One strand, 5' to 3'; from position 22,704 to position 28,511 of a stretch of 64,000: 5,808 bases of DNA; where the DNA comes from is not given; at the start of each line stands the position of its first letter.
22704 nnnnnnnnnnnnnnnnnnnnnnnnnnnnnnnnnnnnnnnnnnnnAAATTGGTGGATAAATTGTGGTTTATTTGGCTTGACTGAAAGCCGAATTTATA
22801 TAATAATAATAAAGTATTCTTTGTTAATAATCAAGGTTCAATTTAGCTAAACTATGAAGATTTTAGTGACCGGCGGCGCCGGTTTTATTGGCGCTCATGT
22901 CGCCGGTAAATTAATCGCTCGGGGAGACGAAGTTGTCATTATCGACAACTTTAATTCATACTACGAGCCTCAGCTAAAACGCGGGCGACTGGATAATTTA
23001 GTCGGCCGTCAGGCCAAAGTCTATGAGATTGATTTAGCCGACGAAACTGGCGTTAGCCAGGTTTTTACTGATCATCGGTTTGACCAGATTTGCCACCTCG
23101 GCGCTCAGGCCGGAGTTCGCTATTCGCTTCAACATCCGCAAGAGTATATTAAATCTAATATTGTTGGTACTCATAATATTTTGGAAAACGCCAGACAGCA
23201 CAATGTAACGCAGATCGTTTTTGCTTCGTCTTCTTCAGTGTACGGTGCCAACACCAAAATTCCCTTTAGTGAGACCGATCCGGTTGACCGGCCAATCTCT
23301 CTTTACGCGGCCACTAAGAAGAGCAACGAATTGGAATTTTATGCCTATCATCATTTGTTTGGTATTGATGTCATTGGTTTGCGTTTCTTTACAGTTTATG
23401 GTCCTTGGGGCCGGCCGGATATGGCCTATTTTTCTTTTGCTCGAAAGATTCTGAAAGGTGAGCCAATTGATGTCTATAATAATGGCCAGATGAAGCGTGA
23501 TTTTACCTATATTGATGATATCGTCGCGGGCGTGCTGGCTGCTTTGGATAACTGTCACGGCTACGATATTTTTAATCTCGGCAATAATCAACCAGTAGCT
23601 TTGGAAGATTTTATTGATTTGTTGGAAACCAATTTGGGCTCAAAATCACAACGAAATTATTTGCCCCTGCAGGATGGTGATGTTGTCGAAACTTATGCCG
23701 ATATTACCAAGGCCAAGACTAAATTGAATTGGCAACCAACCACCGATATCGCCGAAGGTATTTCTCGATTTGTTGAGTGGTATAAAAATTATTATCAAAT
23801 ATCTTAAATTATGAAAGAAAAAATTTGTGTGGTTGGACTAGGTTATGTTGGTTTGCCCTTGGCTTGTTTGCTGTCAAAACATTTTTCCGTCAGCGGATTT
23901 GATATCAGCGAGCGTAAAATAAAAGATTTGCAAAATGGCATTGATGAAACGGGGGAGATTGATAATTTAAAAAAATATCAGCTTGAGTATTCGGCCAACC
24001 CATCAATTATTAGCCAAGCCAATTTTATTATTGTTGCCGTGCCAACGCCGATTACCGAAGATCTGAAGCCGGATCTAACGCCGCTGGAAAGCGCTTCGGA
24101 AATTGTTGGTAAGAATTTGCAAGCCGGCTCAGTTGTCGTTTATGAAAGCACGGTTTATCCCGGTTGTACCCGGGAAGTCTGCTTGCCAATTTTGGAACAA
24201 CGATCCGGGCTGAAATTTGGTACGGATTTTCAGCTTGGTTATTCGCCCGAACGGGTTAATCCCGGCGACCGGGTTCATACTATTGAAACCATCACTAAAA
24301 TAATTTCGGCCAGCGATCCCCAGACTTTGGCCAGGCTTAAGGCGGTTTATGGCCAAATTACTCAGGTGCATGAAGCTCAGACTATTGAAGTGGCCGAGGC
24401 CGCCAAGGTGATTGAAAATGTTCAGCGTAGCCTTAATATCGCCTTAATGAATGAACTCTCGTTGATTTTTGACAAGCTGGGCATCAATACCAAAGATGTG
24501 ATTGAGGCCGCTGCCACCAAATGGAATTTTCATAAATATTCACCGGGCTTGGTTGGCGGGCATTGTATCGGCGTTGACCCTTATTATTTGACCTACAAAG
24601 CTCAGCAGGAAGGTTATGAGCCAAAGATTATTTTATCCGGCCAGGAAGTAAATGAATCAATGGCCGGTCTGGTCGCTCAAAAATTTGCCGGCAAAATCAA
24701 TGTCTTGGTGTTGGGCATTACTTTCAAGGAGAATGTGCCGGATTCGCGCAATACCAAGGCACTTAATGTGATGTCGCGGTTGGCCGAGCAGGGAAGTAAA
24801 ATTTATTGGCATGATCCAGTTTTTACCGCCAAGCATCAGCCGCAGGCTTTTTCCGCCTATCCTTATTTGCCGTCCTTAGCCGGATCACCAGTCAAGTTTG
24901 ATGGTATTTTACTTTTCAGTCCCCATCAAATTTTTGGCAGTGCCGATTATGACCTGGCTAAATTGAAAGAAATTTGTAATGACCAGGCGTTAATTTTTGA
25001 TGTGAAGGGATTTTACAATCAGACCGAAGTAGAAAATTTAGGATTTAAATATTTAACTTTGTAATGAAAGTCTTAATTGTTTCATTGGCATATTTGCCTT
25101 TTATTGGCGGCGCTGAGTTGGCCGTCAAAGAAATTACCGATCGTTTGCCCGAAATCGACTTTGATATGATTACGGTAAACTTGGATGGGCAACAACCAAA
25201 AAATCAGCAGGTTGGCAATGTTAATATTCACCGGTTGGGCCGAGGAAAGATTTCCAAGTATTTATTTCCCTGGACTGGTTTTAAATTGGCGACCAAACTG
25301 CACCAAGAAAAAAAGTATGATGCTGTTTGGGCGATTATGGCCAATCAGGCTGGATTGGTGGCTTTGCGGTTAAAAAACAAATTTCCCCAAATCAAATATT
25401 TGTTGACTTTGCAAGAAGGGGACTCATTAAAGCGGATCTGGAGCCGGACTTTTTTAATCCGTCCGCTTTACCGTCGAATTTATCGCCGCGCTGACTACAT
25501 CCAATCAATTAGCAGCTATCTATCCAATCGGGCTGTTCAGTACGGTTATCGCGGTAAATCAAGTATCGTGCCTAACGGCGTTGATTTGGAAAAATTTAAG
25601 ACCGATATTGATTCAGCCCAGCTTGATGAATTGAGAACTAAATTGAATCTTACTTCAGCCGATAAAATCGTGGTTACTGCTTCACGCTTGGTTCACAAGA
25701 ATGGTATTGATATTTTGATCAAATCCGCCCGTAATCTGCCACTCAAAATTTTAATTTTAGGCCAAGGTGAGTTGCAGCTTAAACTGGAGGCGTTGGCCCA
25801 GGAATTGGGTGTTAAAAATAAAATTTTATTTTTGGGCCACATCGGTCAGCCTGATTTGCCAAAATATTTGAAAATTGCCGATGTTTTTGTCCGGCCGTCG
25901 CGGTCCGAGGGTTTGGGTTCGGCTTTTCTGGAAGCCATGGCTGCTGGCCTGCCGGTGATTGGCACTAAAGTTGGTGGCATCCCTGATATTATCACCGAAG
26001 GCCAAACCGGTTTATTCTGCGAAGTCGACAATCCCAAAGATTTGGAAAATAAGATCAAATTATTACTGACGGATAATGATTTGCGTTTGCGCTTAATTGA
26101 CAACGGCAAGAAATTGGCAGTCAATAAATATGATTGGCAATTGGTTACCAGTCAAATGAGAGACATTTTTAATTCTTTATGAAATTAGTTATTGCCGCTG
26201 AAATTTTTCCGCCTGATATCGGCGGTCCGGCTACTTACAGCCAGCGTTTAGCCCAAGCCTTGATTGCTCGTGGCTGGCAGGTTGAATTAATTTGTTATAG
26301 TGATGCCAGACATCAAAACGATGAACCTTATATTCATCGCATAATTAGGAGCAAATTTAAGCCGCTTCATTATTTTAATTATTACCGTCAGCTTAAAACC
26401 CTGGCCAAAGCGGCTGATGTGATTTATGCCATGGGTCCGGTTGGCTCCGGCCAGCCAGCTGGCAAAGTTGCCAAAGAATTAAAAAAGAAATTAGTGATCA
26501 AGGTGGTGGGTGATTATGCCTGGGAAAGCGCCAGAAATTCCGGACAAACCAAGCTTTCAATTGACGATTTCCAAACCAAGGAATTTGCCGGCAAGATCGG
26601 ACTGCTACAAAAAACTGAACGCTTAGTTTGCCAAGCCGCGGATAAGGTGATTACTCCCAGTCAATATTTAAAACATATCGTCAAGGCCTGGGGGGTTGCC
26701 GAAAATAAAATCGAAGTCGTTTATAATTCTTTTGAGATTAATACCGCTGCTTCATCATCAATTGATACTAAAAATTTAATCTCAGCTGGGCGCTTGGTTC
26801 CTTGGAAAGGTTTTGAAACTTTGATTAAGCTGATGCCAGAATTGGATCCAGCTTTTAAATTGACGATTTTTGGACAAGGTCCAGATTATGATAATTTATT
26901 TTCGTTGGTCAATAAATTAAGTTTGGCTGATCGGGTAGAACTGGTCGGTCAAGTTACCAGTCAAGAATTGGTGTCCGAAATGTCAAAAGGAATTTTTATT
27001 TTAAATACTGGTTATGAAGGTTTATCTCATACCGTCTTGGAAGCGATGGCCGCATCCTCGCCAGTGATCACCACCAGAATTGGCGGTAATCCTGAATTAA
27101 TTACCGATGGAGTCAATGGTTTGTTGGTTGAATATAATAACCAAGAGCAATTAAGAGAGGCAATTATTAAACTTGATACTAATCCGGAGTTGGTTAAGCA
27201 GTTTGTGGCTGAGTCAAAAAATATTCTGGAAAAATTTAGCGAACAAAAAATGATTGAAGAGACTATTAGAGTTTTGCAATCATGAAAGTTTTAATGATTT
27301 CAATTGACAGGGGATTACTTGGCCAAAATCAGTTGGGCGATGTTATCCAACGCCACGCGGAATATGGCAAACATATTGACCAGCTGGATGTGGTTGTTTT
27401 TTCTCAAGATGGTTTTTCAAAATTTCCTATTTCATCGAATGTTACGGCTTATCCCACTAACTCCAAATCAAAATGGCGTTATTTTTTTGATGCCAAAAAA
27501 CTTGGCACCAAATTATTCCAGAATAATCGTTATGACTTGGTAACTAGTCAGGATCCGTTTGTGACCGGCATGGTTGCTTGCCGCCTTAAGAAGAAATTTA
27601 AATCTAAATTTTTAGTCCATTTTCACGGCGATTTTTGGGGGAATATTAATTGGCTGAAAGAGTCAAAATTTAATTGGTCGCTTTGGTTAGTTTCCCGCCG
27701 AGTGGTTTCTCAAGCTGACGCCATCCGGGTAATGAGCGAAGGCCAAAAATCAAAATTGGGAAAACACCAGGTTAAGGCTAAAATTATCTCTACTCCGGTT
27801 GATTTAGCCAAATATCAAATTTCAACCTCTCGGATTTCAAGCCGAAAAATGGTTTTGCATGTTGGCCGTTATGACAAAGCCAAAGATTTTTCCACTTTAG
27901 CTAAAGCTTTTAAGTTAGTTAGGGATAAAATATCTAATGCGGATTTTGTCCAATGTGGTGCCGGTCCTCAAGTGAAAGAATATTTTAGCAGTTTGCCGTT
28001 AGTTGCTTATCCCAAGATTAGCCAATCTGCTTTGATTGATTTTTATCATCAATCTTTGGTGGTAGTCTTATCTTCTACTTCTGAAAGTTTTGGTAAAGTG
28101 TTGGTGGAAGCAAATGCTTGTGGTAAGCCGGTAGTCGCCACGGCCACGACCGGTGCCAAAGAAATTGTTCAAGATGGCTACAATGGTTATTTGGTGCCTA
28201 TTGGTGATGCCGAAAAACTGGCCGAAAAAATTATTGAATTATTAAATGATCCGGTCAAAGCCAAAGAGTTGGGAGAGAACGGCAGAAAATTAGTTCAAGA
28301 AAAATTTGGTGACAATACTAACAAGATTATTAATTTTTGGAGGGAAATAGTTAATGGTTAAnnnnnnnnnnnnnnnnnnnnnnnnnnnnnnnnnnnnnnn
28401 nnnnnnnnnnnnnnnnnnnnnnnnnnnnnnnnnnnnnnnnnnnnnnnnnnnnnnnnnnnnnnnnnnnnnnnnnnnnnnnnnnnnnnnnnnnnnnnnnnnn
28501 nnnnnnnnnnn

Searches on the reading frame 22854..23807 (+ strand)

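Call 11: search_protein_families(library=pfam, proteins=[window:22854-23807:+], max_evalue=0.001)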
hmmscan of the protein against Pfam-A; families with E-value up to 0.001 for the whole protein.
window:22854-23807:+ (317 aa): 9 families
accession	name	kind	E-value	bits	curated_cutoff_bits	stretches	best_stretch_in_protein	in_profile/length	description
PF01370.27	Epimerase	-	6.7e-60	202.9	20.9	1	3-243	1-240/240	NAD dependent epimerase/dehydratase family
PF16363.11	GDP_Man_Dehyd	-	1.3e-58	199.5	27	1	4-305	1-331/332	GDP-mannose 4,6 dehydratase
PF02719.21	Polysacc_synt_2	-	2e-19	70.4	20.2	1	3-265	1-251/293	Polysaccharide biosynthesis protein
PF01073.25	3Beta_HSD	-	2.8e-17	63.1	22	1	4-230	1-229/280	3-beta hydroxysteroid dehydrogenase/isomerase family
PF04321.23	RmlD_sub_bind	-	8.2e-16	58.3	27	1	1-246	1-216/287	RmlD substrate binding domain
PF00106.31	adh_short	-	8.8e-07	29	26.6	1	3-127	3-137/195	short chain dehydrogenase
PF07993.18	NAD_binding_4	-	1.8e-06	27.8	20.1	0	75-135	88-145/258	Male sterility protein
PF08659.16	KR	-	1.3e-05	25.6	22.6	1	3-135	3-146/180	KR domain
PF13460.12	NAD_binding_10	-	3.4e-05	24.2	27.2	1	7-133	1-106/184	NAD(P)H-binding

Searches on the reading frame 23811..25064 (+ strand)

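Call 11: search_protein_families(library=pfam, proteins=[window:23811-25064:+], max_evalue=0.001)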
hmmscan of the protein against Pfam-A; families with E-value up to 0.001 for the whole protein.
window:23811-25064:+ (417 aa): 4 families
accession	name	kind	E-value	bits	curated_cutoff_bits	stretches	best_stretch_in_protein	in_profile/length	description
PF03721.20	UDPG_MGDP_dh_N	-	2.7e-32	112.3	27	1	4-174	2-181/187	UDP-glucose/GDP-mannose dehydrogenase family, NAD binding domain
PF00984.24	UDPG_MGDP_dh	-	2.1e-25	89.1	25.4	1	194-282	2-93/94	UDP-glucose/GDP-mannose dehydrogenase family, central domain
PF03720.21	UDPG_MGDP_dh_C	-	9.4e-17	61.7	30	1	299-403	1-102/103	UDP-glucose/GDP-mannose dehydrogenase family, UDP binding domain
PF03446.21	NAD_binding_2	-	0.0008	19.9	21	0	4-123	1-103/161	NAD binding domain of 6-phosphogluconate dehydrogenase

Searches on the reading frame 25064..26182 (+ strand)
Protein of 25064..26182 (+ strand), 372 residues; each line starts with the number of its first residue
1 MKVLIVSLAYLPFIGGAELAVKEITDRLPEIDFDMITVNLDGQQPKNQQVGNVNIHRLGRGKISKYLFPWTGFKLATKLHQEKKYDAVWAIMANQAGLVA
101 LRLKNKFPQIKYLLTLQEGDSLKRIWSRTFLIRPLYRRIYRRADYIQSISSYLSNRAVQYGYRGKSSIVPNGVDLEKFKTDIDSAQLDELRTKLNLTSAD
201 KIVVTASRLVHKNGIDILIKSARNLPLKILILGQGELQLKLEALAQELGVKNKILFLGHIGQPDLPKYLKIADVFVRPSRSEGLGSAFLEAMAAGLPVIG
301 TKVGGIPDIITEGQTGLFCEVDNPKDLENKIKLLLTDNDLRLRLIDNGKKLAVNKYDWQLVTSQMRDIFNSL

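Call 11: search_protein_families(library=pfam, proteins=[window:25064-26182:+], max_evalue=0.001)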
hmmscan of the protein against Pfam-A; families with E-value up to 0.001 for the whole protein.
window:25064-26182:+ (372 aa): 6 families
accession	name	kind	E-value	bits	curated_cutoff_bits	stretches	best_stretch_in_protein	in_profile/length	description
PF00534.26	Glycos_transf_1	-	9.3e-45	152.7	26.4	1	188-350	3-171/172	Glycosyl transferases group 1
PF13692.12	Glyco_trans_1_4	-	3.4e-32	112.1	27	1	201-337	2-142/142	Glycosyl transferases group 1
PF13439.12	Glyco_transf_4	-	1.6e-14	54.8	28.5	1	14-177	1-170/170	Glycosyltransferase Family 4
PF13579.12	Glyco_trans_4_4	-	1.5e-08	35.6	29.7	1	16-172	2-158/158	Glycosyl transferase 4-like domain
PF13524.12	Glyco_trans_1_2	-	4.3e-08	33.7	25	1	218-363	5-140/144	Glycosyl transferase-like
PF20706.3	GT4-conflict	-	1.7e-05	24.4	26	1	266-312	276-322/385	Family 4 Glycosyltransferase in conflict systems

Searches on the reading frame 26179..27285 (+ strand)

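Call 11: search_protein_families(library=pfam, proteins=[window:26179-27285:+], max_evalue=0.001)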
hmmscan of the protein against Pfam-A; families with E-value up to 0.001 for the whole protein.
window:26179-27285:+ (368 aa): 6 families
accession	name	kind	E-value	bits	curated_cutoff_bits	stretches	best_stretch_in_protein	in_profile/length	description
PF00534.26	Glycos_transf_1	-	3.2e-35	121.7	26.4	1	196-347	14-170/172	Glycosyl transferases group 1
PF13692.12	Glyco_trans_1_4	-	5.5e-28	98.4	27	1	198-332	2-139/142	Glycosyl transferases group 1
PF13439.12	Glyco_transf_4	-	1.1e-17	65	28.5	1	14-184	1-165/170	Glycosyltransferase Family 4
PF13579.12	Glyco_trans_4_4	-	1.1e-14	55.5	29.7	1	15-183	1-157/158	Glycosyl transferase 4-like domain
PF13477.12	Glyco_trans_4_2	-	2.5e-06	28.1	23.4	1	19-121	11-118/139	Glycosyl transferase 4-like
PF13524.12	Glyco_trans_1_2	-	6.1e-06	26.7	25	1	217-346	7-125/144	Glycosyl transferase-like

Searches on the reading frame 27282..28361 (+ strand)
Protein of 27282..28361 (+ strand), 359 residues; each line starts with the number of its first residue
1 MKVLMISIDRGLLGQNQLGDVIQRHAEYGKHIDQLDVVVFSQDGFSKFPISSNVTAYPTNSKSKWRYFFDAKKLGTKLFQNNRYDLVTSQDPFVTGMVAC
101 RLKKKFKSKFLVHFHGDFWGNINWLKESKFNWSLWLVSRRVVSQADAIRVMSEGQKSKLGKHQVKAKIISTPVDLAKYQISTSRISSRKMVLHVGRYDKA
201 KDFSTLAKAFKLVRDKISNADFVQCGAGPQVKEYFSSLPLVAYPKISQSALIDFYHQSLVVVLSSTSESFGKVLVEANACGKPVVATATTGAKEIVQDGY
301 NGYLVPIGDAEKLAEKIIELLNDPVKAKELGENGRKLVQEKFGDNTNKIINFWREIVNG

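Call 11: search_protein_families(library=pfam, proteins=[window:27282-28361:+], max_evalue=0.001)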
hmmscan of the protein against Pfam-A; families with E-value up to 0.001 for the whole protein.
window:27282-28361:+ (359 aa): 6 families
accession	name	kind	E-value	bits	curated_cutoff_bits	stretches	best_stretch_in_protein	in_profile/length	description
PF00534.26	Glycos_transf_1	-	4.5e-35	121.1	26.4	1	186-336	13-171/172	Glycosyl transferases group 1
PF13692.12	Glyco_trans_1_4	-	1.9e-28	99.9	27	1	189-323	2-142/142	Glycosyl transferases group 1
PF13439.12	Glyco_transf_4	-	5.9e-11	43.1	28.5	1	36-176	21-169/170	Glycosyltransferase Family 4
PF20706.3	GT4-conflict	-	1.6e-08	34.4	26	1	94-338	91-372/385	Family 4 Glycosyltransferase in conflict systems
PF13524.12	Glyco_trans_1_2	-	1.8e-08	34.9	25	1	243-341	32-132/144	Glycosyl transferase-like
PF13579.12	Glyco_trans_4_4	-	3.3e-07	31.2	29.7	1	78-166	66-149/158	Glycosyl transferase 4-like domain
